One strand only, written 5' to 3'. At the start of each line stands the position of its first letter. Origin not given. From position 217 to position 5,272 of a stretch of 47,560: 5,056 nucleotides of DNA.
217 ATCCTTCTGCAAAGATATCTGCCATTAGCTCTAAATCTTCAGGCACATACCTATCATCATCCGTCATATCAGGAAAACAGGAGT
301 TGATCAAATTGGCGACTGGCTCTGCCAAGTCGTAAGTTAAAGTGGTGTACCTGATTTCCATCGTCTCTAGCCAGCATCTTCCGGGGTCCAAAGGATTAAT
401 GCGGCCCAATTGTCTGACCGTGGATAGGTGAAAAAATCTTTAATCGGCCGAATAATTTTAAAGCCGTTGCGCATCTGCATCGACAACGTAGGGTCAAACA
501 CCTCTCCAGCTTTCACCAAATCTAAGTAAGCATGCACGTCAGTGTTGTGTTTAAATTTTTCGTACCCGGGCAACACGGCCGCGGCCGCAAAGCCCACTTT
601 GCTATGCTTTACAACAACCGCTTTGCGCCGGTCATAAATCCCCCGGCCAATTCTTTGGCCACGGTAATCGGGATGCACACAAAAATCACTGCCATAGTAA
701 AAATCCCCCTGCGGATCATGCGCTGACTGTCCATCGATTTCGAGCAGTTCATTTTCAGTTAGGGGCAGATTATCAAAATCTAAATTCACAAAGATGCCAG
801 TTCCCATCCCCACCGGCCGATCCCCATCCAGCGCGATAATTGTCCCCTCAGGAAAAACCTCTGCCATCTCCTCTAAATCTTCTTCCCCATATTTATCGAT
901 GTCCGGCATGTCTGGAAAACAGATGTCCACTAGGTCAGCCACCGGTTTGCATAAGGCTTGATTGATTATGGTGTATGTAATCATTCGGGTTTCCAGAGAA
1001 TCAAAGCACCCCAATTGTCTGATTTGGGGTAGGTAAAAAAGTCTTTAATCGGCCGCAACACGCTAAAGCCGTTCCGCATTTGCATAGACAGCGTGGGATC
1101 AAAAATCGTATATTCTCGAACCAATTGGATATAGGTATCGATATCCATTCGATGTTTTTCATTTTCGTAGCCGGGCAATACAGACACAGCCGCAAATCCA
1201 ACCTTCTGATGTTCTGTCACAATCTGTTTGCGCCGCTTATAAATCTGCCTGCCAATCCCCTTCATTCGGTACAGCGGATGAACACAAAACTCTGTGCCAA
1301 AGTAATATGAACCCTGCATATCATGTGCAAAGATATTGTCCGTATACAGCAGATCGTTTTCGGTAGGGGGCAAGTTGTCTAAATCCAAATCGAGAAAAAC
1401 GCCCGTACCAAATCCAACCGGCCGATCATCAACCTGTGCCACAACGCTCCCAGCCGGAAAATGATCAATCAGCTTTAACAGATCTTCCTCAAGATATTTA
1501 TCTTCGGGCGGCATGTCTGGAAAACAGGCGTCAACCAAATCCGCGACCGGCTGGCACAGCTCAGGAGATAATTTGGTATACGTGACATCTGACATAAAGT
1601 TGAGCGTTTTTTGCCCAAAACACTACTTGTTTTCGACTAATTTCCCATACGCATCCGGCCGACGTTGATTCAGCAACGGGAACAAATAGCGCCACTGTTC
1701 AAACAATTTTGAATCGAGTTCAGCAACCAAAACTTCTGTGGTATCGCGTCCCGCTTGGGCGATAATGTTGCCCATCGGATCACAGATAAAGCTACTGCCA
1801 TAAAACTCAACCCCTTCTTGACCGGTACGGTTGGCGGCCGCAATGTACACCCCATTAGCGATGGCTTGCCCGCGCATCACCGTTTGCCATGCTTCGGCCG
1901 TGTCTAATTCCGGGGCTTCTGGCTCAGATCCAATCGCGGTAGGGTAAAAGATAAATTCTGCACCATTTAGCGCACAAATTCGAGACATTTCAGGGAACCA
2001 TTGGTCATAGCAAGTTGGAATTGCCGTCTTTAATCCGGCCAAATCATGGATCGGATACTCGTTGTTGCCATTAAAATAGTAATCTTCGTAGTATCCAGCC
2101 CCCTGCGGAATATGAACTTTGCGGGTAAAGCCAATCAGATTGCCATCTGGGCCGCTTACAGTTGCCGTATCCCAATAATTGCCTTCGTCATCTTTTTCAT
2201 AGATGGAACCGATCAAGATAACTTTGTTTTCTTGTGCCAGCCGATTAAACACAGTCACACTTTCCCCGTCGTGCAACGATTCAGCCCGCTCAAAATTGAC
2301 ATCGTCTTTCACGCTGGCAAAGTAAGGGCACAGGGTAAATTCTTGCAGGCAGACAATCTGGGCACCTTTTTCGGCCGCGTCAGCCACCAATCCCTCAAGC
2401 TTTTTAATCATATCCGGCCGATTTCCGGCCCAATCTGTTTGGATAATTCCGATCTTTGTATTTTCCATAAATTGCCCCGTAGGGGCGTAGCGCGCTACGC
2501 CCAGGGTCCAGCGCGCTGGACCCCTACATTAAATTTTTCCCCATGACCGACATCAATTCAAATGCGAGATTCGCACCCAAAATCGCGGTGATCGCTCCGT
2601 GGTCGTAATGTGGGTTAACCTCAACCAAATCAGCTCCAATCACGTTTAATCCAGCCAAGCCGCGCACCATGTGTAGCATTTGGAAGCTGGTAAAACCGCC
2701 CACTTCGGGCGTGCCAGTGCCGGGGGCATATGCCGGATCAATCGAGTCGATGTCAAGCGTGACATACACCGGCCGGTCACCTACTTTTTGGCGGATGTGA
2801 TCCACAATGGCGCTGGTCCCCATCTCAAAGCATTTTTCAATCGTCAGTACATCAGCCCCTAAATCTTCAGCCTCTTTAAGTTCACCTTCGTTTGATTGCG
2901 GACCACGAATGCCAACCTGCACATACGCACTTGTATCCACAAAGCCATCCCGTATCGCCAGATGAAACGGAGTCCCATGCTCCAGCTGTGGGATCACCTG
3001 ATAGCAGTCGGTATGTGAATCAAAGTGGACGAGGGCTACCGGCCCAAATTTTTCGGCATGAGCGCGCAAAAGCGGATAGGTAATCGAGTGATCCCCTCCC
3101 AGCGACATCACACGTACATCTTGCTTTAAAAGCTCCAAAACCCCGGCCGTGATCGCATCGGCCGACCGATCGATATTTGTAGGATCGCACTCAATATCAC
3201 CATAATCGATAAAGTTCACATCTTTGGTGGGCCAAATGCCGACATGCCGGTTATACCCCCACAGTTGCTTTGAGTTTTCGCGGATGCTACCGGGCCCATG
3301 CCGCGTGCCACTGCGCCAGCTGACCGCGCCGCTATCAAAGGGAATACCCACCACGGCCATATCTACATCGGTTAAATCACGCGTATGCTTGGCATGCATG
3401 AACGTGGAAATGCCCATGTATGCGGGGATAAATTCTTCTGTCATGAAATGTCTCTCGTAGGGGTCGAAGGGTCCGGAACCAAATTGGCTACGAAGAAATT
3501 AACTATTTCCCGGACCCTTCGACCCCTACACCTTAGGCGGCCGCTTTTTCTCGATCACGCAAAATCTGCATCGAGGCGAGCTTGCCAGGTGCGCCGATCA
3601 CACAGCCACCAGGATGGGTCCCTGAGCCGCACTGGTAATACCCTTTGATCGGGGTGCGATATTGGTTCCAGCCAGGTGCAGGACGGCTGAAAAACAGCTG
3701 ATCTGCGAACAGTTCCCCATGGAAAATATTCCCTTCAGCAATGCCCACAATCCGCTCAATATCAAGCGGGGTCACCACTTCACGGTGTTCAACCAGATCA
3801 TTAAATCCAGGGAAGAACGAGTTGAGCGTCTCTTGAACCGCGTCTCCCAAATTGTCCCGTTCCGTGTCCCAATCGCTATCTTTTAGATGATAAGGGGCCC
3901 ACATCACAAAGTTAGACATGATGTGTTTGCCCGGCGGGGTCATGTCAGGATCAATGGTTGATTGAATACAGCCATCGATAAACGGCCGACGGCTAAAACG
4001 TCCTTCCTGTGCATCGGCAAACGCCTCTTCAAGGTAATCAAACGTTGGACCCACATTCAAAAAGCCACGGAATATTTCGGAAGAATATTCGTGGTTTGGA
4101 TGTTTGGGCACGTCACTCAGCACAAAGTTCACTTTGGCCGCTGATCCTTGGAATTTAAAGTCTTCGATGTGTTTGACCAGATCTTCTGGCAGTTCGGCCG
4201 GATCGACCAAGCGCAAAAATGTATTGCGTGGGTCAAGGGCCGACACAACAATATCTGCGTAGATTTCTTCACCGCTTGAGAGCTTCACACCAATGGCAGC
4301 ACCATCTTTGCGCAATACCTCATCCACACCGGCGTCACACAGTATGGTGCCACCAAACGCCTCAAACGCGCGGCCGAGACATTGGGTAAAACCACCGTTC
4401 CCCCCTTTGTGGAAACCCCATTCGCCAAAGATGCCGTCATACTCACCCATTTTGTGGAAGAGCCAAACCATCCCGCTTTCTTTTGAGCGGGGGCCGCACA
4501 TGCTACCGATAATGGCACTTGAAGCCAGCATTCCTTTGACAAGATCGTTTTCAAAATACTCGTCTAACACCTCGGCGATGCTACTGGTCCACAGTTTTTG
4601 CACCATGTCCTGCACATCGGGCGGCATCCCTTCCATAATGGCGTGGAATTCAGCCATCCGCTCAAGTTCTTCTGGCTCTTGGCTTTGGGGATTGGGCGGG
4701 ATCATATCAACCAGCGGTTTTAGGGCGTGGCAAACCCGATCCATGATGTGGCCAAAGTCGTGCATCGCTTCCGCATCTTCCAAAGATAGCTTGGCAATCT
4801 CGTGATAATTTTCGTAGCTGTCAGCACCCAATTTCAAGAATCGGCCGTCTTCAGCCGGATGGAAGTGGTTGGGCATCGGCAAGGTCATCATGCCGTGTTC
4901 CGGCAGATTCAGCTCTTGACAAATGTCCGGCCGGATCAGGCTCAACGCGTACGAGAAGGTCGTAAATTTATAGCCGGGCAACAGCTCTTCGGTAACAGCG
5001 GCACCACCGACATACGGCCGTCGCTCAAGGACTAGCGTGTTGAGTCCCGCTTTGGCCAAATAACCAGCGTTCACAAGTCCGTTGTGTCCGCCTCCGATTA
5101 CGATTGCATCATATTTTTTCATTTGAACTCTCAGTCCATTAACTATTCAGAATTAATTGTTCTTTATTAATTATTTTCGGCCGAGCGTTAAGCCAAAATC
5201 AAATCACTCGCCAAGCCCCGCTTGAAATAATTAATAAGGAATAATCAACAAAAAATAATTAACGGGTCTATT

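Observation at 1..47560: CGGCCG is a hyper-abundant iterated palindrome across the whole window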

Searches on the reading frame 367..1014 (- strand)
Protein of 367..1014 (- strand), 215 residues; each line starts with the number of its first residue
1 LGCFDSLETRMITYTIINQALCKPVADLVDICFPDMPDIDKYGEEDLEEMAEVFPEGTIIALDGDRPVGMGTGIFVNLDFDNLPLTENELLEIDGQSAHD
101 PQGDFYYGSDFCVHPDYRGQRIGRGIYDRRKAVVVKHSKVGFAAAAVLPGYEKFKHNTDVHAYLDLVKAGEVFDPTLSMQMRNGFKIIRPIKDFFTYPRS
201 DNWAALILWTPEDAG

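Call 21: search_protein_families(library=pfam, proteins=[window:367-1014:-])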
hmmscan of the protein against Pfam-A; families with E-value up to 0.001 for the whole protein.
window:367-1014:- (215 aa): 2 families
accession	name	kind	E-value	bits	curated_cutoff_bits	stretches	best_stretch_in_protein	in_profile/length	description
PF00583.31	Acetyltransf_1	-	5.1e-06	27.2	20.7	1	40-128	14-82/116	Acetyltransferase (GNAT) family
PF13508.13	Acetyltransf_7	-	5.8e-05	23.8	27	1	94-129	28-52/84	Acetyltransferase (GNAT) domain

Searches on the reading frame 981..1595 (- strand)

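Call 21: search_protein_families(library=pfam, proteins=[window:981-1595:-])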
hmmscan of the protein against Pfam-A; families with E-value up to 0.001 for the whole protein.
window:981-1595:- (204 aa): 2 families
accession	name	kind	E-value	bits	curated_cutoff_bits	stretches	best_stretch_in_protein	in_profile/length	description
PF00583.31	Acetyltransf_1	-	6.6e-06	26.8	20.7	1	19-132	6-96/116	Acetyltransferase (GNAT) family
PF13508.13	Acetyltransf_7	-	0.00025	21.8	27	0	52-121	7-52/84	Acetyltransferase (GNAT) domain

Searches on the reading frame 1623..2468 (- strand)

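Call 21: search_protein_families(library=pfam, proteins=[window:1623-2468:-])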
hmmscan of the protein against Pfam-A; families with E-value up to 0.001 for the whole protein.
window:1623-2468:- (281 aa): 1 family
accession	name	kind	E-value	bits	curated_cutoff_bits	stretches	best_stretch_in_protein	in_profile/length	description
PF00795.27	CN_hydrolase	-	4.2e-52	177.5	23.2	1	6-261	2-256/256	Carbon-nitrogen hydrolase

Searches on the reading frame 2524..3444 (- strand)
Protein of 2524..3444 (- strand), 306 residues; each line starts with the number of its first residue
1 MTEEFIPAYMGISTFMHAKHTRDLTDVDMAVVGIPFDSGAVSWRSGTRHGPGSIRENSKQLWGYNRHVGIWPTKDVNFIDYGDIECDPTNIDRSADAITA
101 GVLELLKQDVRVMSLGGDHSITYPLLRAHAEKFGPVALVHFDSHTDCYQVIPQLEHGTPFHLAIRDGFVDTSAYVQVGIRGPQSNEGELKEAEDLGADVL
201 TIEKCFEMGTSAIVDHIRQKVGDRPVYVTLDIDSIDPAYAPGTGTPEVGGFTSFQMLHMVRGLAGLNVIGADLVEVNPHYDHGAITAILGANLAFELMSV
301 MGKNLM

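Call 21: search_protein_families(library=pfam, proteins=[window:2524-3444:-])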
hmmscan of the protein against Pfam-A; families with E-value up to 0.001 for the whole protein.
window:2524-3444:- (306 aa): 1 family
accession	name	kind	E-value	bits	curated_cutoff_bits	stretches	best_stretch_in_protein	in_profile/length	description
PF00491.26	Arginase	-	1.5e-85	287.5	22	1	28-298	2-279/280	Arginase family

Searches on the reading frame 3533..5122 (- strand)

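Call 6: search_protein_families(library=pfam, proteins=[window:3533-5122:-])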
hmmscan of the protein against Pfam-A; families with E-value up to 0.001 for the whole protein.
window:3533-5122:- (529 aa): 7 families
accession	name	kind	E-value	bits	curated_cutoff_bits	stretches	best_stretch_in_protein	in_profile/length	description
PF01593.30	Amino_oxidase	-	1.2e-14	54.9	19.8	1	15-511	3-431/443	Flavin containing amine oxidoreductase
PF01266.30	DAO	-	2.8e-09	37.4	27.9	1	5-41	1-38/353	FAD dependent oxidoreductase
PF13450.12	NAD_binding_8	-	4.3e-09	37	21.9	1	8-58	1-47/68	NAD(P)-binding Rossmann-like domain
PF00996.24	GDI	-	8e-06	25.1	23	0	2-47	3-48/436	GDP dissociation inhibitor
PF12831.13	FAD_oxidored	-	1.7e-05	24.7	27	1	5-73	1-70/416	FAD dependent oxidoreductase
PF07992.20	Pyr_redox_2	-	0.00014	21.8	26.1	0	5-41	2-179/291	Pyridine nucleotide-disulphide oxidoreductase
PF01946.23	Thi4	-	0.00065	19.4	26.2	0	4-42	18-57/235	Thi4 family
